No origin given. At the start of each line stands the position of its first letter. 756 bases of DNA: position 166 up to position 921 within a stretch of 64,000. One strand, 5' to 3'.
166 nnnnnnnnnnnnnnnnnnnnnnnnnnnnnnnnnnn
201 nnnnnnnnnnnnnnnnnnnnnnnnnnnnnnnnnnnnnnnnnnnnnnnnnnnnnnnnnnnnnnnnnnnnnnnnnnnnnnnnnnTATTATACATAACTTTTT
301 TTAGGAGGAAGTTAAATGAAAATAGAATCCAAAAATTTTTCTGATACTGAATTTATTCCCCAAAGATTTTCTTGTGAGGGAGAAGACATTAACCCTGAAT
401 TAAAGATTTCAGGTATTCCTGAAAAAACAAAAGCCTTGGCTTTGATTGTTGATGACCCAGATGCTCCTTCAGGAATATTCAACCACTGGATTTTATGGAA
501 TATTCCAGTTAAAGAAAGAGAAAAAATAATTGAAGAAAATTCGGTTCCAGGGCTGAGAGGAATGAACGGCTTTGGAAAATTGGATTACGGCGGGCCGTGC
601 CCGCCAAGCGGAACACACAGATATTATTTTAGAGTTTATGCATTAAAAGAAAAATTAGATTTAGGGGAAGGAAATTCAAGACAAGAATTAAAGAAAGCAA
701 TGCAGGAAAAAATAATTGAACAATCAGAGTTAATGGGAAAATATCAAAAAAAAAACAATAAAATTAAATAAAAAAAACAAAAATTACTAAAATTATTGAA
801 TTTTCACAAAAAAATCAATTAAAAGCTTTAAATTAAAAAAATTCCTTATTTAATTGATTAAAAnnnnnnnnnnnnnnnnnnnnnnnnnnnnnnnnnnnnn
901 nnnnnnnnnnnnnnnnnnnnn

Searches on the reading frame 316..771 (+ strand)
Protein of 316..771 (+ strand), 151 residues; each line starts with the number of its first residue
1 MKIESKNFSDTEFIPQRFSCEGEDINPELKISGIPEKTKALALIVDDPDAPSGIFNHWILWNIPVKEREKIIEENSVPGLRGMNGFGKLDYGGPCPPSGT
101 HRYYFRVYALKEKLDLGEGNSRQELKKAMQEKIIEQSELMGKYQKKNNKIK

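Call 15: search_protein_families(library=pfam, proteins=[window:316-771:+], max_evalue=0.001)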
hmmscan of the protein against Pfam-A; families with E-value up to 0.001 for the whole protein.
window:316-771:+ (151 aa): 1 family
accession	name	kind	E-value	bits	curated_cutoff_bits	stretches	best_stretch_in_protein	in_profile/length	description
PF01161.25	PBP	-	9.2e-38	130.1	24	1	14-143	2-135/135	Phosphatidylethanolamine-binding protein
